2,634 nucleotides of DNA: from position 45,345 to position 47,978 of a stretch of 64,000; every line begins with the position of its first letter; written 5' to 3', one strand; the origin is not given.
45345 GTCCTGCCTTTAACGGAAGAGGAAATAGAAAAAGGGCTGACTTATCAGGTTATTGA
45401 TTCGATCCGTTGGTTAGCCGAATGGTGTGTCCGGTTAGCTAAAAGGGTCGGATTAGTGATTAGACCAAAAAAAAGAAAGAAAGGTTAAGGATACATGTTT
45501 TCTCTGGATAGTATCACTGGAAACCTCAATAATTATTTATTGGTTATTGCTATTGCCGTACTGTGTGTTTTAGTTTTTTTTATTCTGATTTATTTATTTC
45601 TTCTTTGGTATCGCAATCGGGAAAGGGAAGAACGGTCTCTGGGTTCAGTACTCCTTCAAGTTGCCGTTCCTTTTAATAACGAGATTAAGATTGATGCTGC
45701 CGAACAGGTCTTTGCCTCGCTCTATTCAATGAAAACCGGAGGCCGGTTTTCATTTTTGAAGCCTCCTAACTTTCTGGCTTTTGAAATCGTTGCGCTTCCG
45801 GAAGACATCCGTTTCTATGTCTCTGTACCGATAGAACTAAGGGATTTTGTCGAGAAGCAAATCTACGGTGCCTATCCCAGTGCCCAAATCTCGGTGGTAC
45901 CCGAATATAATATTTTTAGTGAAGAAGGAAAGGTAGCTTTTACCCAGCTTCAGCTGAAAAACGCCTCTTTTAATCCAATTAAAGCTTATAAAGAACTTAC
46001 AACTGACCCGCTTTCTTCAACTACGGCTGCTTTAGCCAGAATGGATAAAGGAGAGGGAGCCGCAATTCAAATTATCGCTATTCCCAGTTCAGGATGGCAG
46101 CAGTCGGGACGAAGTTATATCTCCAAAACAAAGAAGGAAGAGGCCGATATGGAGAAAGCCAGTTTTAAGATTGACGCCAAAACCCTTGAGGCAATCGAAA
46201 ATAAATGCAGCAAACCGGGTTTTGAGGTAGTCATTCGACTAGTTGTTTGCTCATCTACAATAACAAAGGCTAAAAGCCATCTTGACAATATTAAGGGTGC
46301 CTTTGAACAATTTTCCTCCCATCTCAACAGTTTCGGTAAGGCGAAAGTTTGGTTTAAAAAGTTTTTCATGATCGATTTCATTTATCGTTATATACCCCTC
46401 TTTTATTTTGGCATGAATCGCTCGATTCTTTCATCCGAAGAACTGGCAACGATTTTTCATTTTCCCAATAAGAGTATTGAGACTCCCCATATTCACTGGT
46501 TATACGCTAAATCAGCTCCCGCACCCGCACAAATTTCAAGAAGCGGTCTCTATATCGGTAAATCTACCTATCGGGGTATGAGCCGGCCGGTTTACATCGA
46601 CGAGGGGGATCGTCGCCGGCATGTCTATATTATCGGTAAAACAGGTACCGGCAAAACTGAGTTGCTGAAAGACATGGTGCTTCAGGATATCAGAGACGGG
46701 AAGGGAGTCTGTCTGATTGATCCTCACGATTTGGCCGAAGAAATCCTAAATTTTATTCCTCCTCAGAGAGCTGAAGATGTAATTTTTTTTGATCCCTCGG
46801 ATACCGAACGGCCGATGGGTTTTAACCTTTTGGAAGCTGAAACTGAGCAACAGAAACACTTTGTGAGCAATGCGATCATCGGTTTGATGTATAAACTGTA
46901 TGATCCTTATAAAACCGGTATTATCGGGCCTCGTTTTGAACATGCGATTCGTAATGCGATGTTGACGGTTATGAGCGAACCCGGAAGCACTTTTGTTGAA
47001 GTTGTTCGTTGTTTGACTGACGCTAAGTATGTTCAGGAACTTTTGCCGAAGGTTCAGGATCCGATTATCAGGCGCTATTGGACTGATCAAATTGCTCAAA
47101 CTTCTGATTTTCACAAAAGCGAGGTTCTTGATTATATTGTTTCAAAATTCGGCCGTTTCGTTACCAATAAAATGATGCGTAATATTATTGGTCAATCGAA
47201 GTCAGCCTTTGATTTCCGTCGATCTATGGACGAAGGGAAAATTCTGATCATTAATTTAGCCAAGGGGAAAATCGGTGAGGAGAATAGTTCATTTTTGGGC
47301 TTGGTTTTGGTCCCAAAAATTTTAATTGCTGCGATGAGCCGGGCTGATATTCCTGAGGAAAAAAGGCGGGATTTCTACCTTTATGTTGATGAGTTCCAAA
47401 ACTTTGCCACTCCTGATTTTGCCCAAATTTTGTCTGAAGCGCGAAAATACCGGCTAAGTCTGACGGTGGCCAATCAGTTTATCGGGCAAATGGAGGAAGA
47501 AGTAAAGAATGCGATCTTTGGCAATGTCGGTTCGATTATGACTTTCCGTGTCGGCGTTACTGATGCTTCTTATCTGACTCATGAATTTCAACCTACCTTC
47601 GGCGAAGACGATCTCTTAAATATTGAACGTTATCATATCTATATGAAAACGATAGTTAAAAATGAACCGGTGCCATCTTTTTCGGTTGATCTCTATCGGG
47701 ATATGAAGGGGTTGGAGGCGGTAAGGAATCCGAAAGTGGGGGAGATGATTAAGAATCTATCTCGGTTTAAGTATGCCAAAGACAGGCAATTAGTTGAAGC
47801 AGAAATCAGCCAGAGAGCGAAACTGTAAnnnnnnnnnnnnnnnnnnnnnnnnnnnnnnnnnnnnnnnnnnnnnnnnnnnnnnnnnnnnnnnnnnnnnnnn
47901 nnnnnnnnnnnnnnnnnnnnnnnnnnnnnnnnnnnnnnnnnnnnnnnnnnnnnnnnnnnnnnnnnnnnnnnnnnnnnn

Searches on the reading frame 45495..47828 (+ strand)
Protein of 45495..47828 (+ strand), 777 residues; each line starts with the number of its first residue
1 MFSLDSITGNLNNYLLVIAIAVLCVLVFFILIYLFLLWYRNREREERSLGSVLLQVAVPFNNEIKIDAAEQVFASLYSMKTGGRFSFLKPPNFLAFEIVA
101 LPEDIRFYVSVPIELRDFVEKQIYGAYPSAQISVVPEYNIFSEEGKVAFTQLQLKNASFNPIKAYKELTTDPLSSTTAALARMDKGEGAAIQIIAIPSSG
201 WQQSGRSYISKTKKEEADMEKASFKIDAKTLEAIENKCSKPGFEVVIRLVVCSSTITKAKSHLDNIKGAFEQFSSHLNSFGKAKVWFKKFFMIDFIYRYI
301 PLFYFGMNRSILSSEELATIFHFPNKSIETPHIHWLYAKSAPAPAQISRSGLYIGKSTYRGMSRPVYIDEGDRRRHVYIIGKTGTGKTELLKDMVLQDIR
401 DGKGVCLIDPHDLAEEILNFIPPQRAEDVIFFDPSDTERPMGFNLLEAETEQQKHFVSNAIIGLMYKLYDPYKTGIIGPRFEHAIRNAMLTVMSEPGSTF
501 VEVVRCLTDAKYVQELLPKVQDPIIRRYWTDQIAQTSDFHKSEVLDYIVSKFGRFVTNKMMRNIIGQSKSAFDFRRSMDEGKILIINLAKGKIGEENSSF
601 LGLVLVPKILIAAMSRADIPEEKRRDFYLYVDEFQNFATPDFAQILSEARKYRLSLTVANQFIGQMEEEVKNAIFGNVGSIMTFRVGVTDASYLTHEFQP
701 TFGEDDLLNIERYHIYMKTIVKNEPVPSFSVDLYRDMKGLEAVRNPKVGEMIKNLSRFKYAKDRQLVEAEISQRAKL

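Call 64: search_protein_families(library=pfam, proteins=[window:45495-47828:+], max_evalue=0.001)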
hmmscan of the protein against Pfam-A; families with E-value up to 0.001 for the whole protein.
window:45495-47828:+ (777 aa): 4 families
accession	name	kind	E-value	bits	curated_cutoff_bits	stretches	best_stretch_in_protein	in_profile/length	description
PF10412.15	TrwB_AAD_bind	-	1.5e-06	27.8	20.5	1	372-687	13-311/387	Type IV secretion-system coupling protein DNA-binding domain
PF01935.23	DUF87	-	7e-06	26.7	23.2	1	354-412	3-62/220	Helicase HerA, central domain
PF12696.13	TraG-D_C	-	1.3e-05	25.5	22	1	628-686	3-66/126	TraM recognition site of TraD and TraG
PF02534.20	T4SS-DNA_transf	-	6.3e-05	22.4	20.1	0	538-669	220-347/468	Type IV secretory system Conjugative DNA transfer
